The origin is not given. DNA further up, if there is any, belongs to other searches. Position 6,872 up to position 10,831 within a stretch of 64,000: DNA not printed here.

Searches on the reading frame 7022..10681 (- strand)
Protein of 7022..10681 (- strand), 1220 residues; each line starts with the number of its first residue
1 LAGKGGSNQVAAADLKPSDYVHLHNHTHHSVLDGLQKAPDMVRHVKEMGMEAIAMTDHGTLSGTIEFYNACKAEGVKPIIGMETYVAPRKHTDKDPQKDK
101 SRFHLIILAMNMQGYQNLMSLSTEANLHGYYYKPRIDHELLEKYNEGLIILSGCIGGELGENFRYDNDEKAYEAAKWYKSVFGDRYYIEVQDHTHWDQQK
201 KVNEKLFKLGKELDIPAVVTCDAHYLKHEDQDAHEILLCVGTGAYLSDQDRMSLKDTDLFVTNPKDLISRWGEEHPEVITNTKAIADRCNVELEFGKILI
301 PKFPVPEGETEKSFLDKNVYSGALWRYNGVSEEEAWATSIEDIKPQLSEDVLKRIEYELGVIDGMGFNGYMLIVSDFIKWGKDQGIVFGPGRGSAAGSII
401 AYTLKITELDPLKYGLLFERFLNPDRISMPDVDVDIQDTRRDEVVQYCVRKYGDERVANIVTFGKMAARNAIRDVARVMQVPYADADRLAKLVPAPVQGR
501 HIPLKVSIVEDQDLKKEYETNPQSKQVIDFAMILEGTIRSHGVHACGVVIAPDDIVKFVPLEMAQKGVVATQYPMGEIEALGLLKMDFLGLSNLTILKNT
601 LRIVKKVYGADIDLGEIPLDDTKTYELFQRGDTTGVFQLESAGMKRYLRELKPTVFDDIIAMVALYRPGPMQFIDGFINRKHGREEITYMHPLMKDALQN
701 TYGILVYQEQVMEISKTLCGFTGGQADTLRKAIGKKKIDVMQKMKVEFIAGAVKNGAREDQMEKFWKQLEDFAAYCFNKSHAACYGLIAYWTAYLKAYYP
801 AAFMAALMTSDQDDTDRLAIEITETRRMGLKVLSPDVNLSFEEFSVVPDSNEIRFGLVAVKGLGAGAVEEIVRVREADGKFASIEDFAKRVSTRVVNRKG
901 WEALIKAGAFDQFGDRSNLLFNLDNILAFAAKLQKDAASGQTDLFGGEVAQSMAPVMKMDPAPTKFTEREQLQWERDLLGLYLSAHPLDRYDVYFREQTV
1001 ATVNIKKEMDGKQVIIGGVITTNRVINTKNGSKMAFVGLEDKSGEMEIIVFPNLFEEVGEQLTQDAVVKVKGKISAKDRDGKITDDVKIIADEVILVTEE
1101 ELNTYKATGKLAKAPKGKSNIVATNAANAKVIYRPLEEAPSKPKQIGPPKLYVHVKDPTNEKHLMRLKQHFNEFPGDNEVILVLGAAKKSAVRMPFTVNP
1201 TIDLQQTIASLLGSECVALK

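Call 24: find_related_loci(query=window:7022-10681:-, collection=genome_contigs, flank=8000)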
Query window:7022-10681:- (1220 aa) in genome_contigs; peptide patterns used: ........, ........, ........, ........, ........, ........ (x = any residue, [..] = any of these).
172 stretches matched a pattern; 141 encode a relative of the query (tblastn E <= 1e-3); the best 80 are kept; 80 distinct loci.
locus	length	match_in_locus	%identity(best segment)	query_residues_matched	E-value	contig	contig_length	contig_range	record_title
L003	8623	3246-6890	91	4-1220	0e+0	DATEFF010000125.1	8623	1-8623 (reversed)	MAG TPA_asm: Candidatus Saccharimonadales bacterium isolate SMAG_U8752 k141_690830, whole genome shotgun sequence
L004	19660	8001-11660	91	3-1220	0e+0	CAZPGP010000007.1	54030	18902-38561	MAG TPA_asm: uncultured Candidatus Saccharibacteria bacterium isolate SRP200132_co1_577 genome assembly, contig: NODE_93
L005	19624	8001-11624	90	12-1220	0e+0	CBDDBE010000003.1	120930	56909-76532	MAG TPA_asm: uncultured Candidatus Saccharibacteria bacterium isolate SRP200132_co1_492 genome assembly, contig: NODE_14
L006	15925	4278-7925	65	11-1220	0e+0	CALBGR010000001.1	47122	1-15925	MAG TPA_asm: uncultured Candidatus Saccharibacteria bacterium isolate SRR5251193_bin.8_CONCOCT_v1.1_MAG genome assembly,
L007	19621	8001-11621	64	7-1217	0e+0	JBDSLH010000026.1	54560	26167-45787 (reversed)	MAG: Candidatus Saccharimonadales bacterium isolate cluster1_bin.365 k127_1676366, whole genome shotgun sequence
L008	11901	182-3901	61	15-1220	0e+0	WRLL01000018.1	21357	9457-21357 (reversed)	MAG: Candidatus Saccharibacteria bacterium isolate Th196P3bin19 Ga0099364_10004403, whole genome shotgun sequence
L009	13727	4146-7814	62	17-1220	0e+0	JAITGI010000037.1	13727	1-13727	MAG: Candidatus Nomurabacteria bacterium isolate Pc512_bin123 k119_1438012, whole genome shotgun sequence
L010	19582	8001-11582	61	15-1220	0e+0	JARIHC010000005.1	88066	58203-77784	MAG: Candidatus Saccharibacteria bacterium isolate CullarsAll.DT.06 k141_228369, whole genome shotgun sequence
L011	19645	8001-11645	60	11-1220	0e+0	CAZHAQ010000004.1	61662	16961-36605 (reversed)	MAG TPA_asm: uncultured Candidatus Saccharibacteria bacterium isolate SRP268622_co1_526 genome assembly, contig: NODE_82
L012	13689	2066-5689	62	13-1220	0e+0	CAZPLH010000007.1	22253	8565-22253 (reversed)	MAG TPA_asm: uncultured Candidatus Saccharibacteria bacterium isolate SRP296810_co1_266 genome assembly, contig: NODE_22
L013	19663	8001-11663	61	1-1220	0e+0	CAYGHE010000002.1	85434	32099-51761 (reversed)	MAG TPA_asm: uncultured Candidatus Saccharibacteria bacterium isolate ERP113451_co2_192 genome assembly, contig: NODE_72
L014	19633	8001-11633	61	15-1220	0e+0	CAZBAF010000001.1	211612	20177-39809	MAG TPA_asm: uncultured Candidatus Saccharibacteria bacterium isolate SRP144015_co1_11 genome assembly, contig: NODE_23_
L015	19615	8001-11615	61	15-1220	0e+0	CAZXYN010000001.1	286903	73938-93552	MAG TPA_asm: uncultured Candidatus Saccharibacteria bacterium isolate SRP344714_co2_374 genome assembly, contig: NODE_61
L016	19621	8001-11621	60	15-1220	0e+0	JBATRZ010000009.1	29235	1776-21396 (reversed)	MAG: Candidatus Saccharimonadales bacterium isolate MFD10470_ilm_asm_bin33 k127_123018, whole genome shotgun sequence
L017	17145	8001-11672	60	4-1220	0e+0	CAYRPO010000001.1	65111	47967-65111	MAG TPA_asm: uncultured Candidatus Saccharibacteria bacterium isolate SRP342105_co2_194 genome assembly, contig: NODE_38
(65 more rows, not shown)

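Call 34: list_cluster_members(proteins=[L003:7283-7753:+, L003:7787-8359:+, L004:12023-12457:+, L004:12493-13086:+, L004:12035-12457:+, L004:12310-13086:+])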
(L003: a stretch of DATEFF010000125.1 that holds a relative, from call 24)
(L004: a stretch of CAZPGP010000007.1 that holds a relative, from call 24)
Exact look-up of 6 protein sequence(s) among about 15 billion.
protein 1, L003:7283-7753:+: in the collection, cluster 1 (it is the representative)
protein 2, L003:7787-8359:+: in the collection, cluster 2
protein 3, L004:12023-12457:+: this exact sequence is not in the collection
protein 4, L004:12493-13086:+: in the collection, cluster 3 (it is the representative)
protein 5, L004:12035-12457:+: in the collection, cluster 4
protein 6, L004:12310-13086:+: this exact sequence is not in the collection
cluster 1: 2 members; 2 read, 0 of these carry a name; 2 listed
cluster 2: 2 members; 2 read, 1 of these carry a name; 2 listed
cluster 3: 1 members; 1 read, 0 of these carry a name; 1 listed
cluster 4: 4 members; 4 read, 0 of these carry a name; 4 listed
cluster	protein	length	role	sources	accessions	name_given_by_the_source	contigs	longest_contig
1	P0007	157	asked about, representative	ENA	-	-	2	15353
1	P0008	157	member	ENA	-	-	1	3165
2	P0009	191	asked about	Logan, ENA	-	-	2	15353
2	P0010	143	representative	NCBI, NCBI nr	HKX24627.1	MAG TPA: hypothetical protein VJM46_05305 [Candidatus Saccharimonadales bacterium] | hypothetical protein [Candidatus Saccharimonadales bacterium]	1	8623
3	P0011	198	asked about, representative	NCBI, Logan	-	-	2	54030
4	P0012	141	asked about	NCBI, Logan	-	-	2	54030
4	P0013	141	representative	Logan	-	-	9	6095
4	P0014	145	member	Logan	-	-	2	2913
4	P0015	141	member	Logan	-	-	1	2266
